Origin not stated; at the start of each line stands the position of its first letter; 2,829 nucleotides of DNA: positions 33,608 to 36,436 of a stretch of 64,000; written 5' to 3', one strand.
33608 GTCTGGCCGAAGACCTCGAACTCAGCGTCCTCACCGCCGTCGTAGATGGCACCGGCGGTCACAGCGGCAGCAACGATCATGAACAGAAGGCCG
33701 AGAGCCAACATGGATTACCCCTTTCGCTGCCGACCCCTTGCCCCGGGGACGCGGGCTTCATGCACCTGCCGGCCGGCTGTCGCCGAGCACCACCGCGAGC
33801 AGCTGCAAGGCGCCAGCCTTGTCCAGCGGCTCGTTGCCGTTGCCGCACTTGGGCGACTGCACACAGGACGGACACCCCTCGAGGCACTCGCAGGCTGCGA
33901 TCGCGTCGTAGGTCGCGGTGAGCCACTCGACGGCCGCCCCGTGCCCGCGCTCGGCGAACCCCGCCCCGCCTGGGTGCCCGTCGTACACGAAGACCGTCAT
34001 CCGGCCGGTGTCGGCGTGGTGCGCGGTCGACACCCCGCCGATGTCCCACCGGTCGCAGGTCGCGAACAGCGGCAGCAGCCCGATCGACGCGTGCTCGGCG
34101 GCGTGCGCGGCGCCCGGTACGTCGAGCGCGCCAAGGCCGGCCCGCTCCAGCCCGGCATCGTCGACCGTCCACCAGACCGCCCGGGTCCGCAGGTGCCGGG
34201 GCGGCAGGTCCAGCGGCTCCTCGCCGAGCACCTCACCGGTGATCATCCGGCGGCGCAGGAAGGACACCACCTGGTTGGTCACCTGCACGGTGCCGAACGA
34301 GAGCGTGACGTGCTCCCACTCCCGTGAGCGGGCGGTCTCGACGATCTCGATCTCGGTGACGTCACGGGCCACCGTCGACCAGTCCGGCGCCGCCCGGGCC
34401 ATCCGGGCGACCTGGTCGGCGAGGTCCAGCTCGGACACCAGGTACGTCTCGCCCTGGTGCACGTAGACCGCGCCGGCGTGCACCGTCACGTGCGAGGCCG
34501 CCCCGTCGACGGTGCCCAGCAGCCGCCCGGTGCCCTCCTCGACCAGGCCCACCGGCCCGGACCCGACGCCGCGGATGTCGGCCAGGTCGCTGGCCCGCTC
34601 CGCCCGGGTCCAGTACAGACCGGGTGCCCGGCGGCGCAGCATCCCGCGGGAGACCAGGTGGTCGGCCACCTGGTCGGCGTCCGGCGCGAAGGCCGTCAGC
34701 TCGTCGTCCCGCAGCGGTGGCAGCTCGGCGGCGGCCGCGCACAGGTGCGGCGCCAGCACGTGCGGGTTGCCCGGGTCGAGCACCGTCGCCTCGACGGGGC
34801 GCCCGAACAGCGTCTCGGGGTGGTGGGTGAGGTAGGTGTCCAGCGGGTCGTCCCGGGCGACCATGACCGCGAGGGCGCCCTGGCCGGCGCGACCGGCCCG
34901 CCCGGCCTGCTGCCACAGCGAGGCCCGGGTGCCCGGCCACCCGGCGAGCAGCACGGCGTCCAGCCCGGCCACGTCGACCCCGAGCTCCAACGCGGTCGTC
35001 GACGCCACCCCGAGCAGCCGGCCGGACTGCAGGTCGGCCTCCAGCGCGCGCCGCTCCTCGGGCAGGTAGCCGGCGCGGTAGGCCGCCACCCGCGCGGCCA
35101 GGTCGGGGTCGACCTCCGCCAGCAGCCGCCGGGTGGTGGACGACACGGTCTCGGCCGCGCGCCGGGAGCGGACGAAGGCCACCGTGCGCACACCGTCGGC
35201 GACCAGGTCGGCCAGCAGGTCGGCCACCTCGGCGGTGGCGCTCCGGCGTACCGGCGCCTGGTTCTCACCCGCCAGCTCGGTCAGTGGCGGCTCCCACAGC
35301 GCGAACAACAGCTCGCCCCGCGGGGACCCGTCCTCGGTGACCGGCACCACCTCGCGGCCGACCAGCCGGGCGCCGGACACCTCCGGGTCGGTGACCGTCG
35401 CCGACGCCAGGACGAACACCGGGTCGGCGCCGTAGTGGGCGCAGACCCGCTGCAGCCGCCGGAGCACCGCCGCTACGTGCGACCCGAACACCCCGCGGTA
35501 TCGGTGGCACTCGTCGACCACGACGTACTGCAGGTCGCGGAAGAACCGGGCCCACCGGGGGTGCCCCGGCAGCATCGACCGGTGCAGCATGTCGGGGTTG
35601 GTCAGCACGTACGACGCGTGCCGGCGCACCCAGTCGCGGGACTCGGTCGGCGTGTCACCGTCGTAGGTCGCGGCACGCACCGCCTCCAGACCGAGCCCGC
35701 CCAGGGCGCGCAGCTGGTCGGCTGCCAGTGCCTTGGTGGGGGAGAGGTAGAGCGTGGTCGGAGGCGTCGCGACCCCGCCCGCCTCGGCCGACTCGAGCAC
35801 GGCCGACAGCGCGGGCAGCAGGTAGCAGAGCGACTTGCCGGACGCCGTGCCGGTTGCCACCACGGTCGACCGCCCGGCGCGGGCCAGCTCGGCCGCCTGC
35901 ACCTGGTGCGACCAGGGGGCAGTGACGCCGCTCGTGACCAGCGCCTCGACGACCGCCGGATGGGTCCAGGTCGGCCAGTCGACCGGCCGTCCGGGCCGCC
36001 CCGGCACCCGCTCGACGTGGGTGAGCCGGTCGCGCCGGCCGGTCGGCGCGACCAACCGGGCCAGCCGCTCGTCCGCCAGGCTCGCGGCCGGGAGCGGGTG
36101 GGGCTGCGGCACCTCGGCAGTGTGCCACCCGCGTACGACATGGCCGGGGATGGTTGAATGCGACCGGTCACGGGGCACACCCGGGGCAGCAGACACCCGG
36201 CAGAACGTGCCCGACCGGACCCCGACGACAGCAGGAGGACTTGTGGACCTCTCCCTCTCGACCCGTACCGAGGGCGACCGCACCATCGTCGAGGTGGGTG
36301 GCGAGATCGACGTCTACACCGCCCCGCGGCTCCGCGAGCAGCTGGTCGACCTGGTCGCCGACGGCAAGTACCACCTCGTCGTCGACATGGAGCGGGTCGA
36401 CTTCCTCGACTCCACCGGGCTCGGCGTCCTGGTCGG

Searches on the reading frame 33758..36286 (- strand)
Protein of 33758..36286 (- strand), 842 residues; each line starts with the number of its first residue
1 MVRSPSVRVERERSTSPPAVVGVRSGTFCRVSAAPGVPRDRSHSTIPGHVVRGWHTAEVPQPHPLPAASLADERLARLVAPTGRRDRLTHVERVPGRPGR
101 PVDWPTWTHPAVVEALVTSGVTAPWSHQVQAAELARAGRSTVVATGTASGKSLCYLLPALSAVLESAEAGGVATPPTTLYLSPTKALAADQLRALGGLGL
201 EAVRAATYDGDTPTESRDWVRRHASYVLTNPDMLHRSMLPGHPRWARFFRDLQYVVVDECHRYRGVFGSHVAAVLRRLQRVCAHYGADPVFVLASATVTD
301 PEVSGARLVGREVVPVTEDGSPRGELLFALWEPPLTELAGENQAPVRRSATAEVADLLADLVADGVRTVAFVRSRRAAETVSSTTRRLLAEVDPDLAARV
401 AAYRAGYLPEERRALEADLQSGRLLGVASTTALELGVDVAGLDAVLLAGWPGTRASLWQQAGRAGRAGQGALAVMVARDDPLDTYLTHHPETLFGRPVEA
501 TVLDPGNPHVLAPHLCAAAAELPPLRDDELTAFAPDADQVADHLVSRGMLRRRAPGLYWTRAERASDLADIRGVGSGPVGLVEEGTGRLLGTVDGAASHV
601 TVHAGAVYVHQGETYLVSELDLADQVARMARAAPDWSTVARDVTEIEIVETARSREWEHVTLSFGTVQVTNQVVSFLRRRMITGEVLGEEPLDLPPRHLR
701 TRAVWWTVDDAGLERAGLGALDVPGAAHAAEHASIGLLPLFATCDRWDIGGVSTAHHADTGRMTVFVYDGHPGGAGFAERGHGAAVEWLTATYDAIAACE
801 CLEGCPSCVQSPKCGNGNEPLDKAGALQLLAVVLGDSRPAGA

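Call 4: search_protein_families(library=pfam, max_evalue=0.1, proteins=[window:33758-36286:-])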
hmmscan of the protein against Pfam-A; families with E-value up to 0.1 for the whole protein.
window:33758-36286:- (842 aa): 5 families
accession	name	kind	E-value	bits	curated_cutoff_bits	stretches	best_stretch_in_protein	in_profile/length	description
PF00270.35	DEAD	-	8.1e-28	97.7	26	1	126-299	2-161/167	DEAD/DEAH box helicase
PF09369.15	MZB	-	8.1e-23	81.4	24.2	1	730-809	1-80/80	MrfA Zn-binding domain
PF00271.37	Helicase_C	-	1.4e-11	45.1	23.5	1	357-468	5-110/110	Helicase conserved C-terminal domain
PF22982.3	WHD_HRQ1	-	3e-05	25.4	27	1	503-573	1-69/70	ATP-dependent helicase HRQ1, winged helix domain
PF04851.21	ResIII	-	0.026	14.9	22.5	1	141-265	26-139/164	Type III restriction enzyme, res subunit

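Call 49: search_protein_families(library=ncbifam, max_evalue=0.00001, proteins=[window:33758-36286:-])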
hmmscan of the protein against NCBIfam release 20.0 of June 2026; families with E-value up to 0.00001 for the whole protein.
window:33758-36286:- (842 aa): 13 families
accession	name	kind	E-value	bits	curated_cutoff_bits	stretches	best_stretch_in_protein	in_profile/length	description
TIGR03817.1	DECH_helic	hypoth_equivalog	0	1208.3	874.1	1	88-835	1-740/742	helicase/secretion neighborhood putative DEAH-box helicase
TIGR04121.1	DEXH_lig_assoc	equivalog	9.3e-35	119.5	850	1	124-477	14-356/804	ligase-associated DNA damage response DEXH box helicase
NF010338.0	PRK13767.1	equivalog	3.9e-27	94.9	849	1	128-467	38-385/877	ATP-dependent helicase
NF041063.1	DpdF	equivalog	7.6e-16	57.8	550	1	129-302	149-326/813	protein DpdF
NF007284.0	PRK09751.1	equivalog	4.1e-15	54.1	1496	2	403-529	355-481/1538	ATP-dependent helicase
NF041067.1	DpdJ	equivalog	2.3e-11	42.1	800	0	252-314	362-421/1482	protein DpdJ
TIGR01389.1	recQ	equivalog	2.9e-10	39.2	640.2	0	383-476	231-327/591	DNA helicase RecQ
TIGR00614.1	recQ_fam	subfamily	3.2e-10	39.4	219.8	0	369-475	230-328/470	RecQ family ATP-dependent DNA helicase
NF002654.0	PRK02362.1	equivalog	2.8e-09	35.8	887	1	112-389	12-267/739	ATP-dependent DNA helicase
NF053636.1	DDHlcsCsdAPsy1082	equivalog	7.7e-09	34.6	890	0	111-189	13-88/512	DEAD/DEAH box helicase CsdA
NF008279.0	PRK11057.1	equivalog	1.3e-08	33.7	1015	0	397-477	260-340/608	ATP-dependent DNA helicase RecQ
NF010337.0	PRK13766.1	equivalog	3.6e-07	28.7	610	0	117-266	10-147/781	Hef nuclease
NF008394.0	PRK11192.1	equivalog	1.1e-06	27.7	507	0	110-189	12-89/441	ATP-dependent RNA helicase SrmB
